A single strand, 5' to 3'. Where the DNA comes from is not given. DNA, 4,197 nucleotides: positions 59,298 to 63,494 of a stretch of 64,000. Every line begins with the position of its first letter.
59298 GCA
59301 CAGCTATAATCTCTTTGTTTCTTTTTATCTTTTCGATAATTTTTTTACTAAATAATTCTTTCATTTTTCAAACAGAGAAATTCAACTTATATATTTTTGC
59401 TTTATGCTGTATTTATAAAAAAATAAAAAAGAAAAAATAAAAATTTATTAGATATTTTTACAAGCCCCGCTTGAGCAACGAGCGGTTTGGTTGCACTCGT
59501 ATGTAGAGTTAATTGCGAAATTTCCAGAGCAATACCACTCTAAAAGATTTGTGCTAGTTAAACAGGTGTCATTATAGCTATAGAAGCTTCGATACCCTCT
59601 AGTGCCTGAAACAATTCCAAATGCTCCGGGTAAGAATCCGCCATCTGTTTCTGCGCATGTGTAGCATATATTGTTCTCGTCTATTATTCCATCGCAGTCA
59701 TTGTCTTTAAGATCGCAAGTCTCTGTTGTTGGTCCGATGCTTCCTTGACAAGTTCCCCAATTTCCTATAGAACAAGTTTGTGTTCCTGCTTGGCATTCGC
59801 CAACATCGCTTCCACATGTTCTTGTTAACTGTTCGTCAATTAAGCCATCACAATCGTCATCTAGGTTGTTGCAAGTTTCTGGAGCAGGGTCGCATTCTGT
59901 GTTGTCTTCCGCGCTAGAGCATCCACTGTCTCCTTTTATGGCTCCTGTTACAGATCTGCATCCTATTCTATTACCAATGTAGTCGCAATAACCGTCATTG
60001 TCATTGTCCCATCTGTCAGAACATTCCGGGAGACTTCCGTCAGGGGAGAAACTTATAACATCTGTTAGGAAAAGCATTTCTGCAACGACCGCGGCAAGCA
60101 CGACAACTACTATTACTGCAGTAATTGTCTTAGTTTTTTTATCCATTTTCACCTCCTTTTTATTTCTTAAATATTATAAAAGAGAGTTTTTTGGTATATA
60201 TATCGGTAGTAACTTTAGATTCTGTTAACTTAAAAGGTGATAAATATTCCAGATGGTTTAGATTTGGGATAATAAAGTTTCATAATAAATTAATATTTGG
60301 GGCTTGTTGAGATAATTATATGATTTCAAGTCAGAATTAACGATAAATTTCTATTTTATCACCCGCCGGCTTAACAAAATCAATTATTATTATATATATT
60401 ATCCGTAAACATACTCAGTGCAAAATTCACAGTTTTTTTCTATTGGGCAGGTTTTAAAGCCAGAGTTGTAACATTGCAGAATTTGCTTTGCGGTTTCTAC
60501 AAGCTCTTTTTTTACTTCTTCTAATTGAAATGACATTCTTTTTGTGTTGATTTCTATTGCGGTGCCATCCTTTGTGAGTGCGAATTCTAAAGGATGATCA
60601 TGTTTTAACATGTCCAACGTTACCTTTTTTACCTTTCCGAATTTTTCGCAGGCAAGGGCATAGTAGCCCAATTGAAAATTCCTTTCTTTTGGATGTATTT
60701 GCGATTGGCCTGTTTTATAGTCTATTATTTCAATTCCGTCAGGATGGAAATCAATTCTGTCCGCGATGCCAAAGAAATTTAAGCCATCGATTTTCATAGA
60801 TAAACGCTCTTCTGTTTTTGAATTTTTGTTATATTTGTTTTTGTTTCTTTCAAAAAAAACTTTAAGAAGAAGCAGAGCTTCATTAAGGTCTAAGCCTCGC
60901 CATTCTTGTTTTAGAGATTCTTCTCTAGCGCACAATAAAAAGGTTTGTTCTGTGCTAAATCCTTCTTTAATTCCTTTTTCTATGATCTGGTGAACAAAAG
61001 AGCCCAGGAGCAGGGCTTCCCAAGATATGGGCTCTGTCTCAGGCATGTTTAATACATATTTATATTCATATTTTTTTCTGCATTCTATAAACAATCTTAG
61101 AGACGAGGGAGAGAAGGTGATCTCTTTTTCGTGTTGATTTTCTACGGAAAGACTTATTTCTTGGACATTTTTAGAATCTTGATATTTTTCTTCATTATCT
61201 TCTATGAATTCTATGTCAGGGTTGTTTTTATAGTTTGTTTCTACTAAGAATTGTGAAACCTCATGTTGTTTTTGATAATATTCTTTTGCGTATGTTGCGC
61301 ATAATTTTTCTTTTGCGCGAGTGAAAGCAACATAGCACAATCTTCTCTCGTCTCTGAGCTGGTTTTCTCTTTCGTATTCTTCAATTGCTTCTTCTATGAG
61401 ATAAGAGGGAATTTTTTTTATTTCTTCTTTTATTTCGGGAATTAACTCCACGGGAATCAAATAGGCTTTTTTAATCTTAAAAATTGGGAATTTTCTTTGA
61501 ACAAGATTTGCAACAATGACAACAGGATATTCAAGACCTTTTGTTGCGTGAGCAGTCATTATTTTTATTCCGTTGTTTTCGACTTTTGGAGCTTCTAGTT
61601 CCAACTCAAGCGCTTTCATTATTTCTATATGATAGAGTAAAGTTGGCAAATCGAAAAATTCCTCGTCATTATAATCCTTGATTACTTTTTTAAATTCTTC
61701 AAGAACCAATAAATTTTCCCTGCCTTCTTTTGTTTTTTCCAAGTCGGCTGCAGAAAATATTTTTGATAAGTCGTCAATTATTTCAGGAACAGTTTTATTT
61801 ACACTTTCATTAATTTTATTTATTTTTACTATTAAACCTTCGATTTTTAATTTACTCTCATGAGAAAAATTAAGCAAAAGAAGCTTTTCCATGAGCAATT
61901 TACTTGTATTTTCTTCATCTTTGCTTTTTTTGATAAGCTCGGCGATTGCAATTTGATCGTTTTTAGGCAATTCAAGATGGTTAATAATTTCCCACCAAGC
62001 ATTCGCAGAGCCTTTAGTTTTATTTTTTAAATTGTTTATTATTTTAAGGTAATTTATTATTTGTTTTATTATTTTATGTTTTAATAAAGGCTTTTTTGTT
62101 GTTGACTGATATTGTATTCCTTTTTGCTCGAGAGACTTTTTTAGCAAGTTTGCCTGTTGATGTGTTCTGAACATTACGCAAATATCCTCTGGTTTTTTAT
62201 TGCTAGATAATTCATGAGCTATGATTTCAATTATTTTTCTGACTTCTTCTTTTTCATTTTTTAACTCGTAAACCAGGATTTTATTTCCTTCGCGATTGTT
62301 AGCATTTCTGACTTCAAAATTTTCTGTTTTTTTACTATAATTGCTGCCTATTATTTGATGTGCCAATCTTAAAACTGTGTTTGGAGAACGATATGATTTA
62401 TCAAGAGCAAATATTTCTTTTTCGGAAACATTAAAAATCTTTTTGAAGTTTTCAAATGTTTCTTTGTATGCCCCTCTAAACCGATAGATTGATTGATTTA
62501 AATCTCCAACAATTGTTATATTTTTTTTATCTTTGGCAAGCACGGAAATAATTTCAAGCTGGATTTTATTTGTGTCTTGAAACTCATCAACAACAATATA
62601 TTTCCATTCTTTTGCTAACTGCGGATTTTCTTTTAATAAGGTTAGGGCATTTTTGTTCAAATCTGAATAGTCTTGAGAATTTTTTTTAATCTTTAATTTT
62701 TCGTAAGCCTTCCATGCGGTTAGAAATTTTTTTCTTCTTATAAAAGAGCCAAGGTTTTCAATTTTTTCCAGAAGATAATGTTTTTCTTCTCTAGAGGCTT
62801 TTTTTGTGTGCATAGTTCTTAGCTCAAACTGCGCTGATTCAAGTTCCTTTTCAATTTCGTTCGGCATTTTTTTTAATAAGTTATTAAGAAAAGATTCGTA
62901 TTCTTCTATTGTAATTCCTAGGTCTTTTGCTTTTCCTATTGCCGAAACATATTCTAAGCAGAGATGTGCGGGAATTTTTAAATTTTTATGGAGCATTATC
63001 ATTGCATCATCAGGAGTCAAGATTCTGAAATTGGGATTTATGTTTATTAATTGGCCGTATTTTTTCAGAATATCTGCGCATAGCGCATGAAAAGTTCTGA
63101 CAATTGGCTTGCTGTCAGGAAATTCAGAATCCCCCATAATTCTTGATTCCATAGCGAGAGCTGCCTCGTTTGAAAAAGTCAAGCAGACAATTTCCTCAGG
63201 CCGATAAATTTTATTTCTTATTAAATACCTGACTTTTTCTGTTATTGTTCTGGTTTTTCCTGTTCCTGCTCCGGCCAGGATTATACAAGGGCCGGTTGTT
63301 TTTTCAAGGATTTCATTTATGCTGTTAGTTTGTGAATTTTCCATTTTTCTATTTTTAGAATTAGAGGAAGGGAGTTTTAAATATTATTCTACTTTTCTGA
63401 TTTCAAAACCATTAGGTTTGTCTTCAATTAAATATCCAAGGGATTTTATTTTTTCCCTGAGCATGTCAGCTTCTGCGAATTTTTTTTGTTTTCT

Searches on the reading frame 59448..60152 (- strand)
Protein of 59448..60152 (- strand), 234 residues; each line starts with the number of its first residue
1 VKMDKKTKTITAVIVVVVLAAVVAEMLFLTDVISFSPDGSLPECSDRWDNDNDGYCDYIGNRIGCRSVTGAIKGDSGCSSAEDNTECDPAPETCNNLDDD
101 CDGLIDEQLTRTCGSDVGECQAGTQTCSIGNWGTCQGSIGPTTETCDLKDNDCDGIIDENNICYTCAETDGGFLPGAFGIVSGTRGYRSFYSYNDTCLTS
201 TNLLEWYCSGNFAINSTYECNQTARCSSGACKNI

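Call 61: search_protein_families(library=pfam, proteins=[window:59448-60152:-], max_evalue=0.0001)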
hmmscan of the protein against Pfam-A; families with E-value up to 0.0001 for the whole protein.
window:59448-60152:- (234 aa): 1 family
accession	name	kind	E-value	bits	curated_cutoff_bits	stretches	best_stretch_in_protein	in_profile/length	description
PF11617.13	Cu-binding_MopE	-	1.2e-05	25.8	27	0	143-159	14-30/30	Putative metal-binding motif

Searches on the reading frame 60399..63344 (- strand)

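Call 11: search_protein_families(library=pfam, proteins=[window:60399-63344:-], max_evalue=0.001)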
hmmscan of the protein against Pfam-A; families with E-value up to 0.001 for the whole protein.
window:60399-63344:- (981 aa): 9 families
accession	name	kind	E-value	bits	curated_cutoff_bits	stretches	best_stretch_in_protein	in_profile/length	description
PF00580.27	UvrD-helicase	-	4.3e-64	217.3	23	1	9-304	5-270/271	UvrD/REP helicase N-terminal domain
PF13361.12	UvrD_C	-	2.5e-41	142.7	25.6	1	313-687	2-349/350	UvrD-like helicase C-terminal domain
PF12705.13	PDDEXK_1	-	4.5e-23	82.9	22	1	743-975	1-240/247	PD-(D/E)XK nuclease superfamily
PF13245.12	AAA_19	-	1.6e-21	77.3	25.1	1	16-290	10-134/134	AAA domain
PF13538.12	UvrD_C_2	-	2.1e-07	31.1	27.4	0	662-681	29-49/52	UvrD-like helicase C-terminal domain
PF10926.14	DUF2800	-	1.4e-06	28.2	21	1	781-912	36-177/368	Protein of unknown function (DUF2800)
PF13604.12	AAA_30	-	4.6e-06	26.9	27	0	2-68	3-65/191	AAA domain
PF13087.12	AAA_12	-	7.1e-05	22.9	27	0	575-682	121-189/195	AAA domain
PF01443.25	Viral_helicase1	-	0.00011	22.6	21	0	663-681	206-224/228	Viral superfamily 1 RNA helicase core domain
